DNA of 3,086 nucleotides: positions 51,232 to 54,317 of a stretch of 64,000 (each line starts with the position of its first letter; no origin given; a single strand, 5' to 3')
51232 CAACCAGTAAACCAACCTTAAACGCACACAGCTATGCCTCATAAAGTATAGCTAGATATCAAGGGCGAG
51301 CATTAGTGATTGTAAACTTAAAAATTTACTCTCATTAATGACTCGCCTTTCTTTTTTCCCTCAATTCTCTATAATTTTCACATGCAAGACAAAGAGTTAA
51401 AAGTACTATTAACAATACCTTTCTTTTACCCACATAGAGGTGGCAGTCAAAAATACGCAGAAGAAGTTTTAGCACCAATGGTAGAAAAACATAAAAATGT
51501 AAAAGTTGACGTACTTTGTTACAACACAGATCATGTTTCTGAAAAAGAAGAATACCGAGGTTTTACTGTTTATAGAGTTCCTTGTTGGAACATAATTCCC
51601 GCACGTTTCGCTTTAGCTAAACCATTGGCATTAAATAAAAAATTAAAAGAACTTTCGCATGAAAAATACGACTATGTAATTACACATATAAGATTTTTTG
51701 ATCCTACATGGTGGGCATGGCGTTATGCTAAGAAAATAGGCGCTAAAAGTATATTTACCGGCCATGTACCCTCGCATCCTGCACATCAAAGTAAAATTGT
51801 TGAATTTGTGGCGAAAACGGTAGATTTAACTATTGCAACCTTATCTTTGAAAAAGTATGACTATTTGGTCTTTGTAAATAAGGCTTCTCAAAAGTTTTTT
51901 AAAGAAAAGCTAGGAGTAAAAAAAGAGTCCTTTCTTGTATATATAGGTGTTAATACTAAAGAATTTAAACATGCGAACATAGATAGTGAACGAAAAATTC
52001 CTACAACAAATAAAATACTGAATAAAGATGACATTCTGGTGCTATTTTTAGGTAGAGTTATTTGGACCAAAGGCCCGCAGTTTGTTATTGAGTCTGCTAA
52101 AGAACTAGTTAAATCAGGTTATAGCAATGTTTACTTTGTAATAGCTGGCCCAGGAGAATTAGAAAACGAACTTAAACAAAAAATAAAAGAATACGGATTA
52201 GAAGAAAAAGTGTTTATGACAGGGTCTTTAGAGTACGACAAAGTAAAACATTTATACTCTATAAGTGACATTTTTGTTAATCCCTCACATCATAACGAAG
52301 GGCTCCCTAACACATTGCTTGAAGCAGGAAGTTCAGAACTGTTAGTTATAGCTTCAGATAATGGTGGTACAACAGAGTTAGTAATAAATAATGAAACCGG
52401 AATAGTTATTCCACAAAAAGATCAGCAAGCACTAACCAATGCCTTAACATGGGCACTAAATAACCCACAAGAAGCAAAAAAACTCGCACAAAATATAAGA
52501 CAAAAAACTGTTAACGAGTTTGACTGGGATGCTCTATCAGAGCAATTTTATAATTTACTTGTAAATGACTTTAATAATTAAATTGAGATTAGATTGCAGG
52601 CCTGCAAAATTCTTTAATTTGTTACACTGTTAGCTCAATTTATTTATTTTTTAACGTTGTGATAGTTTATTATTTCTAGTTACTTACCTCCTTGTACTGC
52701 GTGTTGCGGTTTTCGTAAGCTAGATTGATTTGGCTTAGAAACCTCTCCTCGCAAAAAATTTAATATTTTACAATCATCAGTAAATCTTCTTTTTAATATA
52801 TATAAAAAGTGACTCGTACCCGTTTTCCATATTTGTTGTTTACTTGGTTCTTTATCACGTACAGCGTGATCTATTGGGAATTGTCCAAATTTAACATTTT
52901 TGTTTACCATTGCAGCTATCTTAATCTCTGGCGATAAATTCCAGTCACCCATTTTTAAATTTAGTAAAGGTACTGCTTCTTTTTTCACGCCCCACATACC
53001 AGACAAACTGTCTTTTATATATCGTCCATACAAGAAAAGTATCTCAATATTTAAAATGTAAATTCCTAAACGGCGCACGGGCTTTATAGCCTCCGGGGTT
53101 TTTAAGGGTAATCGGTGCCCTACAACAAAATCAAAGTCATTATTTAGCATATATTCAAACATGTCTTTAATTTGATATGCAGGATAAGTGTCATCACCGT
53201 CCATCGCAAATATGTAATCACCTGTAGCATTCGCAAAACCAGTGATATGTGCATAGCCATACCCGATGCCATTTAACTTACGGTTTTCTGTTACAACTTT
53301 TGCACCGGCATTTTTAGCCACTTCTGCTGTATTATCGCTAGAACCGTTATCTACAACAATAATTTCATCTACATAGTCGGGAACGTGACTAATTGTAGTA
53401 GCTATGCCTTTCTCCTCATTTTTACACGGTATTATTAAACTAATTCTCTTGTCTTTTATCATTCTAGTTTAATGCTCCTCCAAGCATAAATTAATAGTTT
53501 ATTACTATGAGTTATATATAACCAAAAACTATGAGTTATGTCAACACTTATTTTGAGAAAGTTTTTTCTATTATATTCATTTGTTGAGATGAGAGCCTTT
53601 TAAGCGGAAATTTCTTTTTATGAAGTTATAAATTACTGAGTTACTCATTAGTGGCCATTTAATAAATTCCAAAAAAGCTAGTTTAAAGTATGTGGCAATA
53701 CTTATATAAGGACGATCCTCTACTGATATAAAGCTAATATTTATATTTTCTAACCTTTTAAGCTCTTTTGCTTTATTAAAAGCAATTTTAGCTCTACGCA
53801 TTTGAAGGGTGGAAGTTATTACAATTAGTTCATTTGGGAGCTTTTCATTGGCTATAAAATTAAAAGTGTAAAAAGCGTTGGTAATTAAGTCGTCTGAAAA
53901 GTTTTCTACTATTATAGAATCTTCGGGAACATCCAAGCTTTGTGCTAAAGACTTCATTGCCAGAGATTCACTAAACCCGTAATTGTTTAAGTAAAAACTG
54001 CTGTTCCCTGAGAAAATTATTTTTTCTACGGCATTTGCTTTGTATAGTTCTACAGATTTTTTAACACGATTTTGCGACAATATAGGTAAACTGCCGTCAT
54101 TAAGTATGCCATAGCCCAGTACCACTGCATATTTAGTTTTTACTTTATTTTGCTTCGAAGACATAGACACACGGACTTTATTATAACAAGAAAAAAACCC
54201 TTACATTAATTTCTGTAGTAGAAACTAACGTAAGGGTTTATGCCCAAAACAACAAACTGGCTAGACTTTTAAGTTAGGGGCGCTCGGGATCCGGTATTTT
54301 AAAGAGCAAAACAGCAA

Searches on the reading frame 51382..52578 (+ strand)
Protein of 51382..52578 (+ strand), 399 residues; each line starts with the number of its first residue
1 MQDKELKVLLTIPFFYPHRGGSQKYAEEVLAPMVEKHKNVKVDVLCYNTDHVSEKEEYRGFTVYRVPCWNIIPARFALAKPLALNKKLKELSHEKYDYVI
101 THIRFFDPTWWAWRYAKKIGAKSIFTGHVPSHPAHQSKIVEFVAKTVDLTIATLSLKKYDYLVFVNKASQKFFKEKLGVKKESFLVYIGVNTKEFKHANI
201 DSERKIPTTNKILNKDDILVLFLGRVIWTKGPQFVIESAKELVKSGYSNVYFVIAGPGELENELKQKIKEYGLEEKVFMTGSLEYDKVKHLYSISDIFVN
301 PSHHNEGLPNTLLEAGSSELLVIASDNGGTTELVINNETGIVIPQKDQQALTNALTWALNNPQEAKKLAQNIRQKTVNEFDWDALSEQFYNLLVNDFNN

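Call 103: search_protein_families(library=pfam, proteins=[window:51382-52578:+], max_evalue=0.0001)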
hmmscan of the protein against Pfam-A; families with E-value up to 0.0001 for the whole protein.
window:51382-52578:+ (399 aa): 6 families
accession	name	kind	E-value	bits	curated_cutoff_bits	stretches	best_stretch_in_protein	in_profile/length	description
PF00534.26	Glycos_transf_1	-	1.8e-42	145.2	26.4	1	213-374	11-171/172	Glycosyl transferases group 1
PF13692.12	Glyco_trans_1_4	-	1.2e-30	107.1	27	1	219-361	3-142/142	Glycosyl transferases group 1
PF13439.12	Glyco_transf_4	-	8.3e-13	49.1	28.5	1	20-193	2-169/170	Glycosyltransferase Family 4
PF13524.12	Glyco_trans_1_2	-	9.6e-09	35.8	25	1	236-389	6-142/144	Glycosyl transferase-like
PF20706.3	GT4-conflict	-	1.2e-06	28.2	26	1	209-387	189-383/385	Family 4 Glycosyltransferase in conflict systems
PF13579.12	Glyco_trans_4_4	-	5.3e-06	27.3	29.7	1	20-182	1-150/158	Glycosyl transferase 4-like domain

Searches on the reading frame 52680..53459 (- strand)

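Call 103: search_protein_families(library=pfam, proteins=[window:52680-53459:-], max_evalue=0.0001)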
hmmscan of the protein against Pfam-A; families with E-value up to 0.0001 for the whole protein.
window:52680-53459:- (259 aa): 3 families
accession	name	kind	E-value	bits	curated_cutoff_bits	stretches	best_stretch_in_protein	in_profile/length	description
PF00535.33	Glycos_transf_2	-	3.4e-25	89.4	23.3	1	7-156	1-157/168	Glycosyl transferase family 2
PF10111.15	Glyco_tranf_2_2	-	5e-08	33.2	27.3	1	7-106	1-104/276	Glycosyltransferase like family 2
PF13704.12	Glyco_tranf_2_4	-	6.5e-05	23.8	27.5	0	13-89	1-81/98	Glycosyl transferase family 2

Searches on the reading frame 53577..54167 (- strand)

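Call 103: search_protein_families(library=pfam, proteins=[window:53577-54167:-], max_evalue=0.0001)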
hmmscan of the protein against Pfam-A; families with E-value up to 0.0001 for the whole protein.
window:53577-54167:- (196 aa): 1 family
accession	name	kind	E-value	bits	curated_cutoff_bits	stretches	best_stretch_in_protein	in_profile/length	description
PF02698.23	DUF218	-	3e-18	66.5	27.6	1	13-139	2-105/133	DUF218 domain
